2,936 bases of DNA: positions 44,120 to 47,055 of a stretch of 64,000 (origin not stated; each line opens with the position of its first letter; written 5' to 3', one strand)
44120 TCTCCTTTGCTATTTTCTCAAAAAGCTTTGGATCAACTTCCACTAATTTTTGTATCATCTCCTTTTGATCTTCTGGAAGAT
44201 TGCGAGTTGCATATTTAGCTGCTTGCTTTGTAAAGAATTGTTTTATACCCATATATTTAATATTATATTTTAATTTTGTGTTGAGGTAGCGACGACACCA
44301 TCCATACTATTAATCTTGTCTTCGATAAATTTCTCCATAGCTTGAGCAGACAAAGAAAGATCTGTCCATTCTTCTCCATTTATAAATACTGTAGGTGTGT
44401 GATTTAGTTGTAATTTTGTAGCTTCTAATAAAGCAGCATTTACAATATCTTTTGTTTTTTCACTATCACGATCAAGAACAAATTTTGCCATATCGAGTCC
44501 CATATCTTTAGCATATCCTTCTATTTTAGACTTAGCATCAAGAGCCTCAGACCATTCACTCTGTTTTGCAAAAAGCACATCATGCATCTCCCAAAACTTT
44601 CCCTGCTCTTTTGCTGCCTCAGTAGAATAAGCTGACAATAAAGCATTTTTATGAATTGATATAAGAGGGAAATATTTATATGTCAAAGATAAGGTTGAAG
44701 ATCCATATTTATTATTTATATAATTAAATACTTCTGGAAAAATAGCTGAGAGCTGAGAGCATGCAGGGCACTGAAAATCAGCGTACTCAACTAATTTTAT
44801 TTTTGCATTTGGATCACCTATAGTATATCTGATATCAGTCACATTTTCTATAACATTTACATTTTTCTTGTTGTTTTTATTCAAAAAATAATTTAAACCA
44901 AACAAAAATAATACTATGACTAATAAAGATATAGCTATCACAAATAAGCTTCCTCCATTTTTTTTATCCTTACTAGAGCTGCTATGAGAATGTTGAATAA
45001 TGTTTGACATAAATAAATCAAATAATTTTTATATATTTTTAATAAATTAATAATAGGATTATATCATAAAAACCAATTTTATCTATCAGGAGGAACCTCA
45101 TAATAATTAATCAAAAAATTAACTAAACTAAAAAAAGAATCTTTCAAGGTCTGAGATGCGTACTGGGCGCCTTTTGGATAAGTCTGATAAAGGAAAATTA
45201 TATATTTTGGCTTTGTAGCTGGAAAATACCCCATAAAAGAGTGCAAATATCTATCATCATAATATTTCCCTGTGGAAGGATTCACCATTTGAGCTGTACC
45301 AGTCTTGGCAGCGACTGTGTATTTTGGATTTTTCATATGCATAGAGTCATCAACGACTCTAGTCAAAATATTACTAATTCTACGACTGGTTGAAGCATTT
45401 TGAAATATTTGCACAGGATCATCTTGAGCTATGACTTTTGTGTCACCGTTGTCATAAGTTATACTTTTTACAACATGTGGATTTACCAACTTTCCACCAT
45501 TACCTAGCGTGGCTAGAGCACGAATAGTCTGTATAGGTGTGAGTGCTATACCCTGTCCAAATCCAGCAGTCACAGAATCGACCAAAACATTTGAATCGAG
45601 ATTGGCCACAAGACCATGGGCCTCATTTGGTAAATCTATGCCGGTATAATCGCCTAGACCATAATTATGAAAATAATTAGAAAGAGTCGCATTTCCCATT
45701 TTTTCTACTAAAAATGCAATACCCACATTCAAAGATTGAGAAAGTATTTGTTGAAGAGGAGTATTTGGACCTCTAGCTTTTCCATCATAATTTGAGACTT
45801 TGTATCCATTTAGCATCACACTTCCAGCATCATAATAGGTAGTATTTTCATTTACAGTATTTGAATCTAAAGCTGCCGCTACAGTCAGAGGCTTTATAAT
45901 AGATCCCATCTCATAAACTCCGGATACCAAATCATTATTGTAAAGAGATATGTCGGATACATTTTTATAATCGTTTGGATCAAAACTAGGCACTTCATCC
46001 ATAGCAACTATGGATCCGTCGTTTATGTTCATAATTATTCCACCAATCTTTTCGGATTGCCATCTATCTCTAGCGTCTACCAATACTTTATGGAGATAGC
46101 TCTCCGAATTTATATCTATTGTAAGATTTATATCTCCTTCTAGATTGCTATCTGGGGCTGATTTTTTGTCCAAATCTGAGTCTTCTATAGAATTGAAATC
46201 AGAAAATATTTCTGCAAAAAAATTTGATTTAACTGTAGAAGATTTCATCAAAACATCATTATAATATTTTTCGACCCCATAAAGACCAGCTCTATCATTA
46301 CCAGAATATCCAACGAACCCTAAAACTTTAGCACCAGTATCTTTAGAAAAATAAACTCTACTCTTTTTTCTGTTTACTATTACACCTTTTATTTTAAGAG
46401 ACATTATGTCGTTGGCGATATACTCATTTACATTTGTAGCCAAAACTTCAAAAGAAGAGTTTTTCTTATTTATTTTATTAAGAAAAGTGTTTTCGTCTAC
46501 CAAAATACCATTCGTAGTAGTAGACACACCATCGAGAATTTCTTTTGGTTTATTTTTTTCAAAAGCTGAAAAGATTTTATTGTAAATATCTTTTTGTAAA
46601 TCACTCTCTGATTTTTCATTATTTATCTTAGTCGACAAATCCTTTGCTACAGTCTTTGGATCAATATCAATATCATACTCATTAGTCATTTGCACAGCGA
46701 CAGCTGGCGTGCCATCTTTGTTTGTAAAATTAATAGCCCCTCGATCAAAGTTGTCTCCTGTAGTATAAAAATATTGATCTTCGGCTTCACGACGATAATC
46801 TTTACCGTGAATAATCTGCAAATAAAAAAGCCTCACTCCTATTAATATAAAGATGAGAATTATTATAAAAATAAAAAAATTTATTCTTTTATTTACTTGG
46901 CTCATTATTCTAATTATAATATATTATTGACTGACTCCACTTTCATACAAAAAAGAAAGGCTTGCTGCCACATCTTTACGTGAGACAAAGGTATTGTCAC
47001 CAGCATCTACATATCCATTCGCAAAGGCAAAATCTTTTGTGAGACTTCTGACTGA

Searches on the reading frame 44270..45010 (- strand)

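Call 45: search_protein_families(library=pfam, proteins=[window:44270-45010:-], max_evalue=0.001)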
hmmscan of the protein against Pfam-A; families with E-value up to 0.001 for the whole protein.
window:44270-45010:- (246 aa): 2 families
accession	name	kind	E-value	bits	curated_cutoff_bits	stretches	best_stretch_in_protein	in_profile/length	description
PF13462.12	Thioredoxin_4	-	5.2e-23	82.5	23.2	1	62-231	6-165/165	Thioredoxin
PF01323.26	DSBA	-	1.1e-10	42.1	25.6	1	126-217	92-179/191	DSBA-like thioredoxin domain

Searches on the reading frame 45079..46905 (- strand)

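Call 45: search_protein_families(library=pfam, proteins=[window:45079-46905:-], max_evalue=0.001)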
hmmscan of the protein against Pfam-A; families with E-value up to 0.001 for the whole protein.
window:45079-46905:- (608 aa): 2 families
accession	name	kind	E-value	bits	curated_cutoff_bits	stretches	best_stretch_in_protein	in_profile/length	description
PF00905.27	Transpeptidase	-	4.9e-64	216.8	22.1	1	290-590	4-292/299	Penicillin binding protein transpeptidase domain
PF03717.20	PBP_dimer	-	1e-05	26.5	24.4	1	68-219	23-158/180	Penicillin-binding Protein dimerisation domain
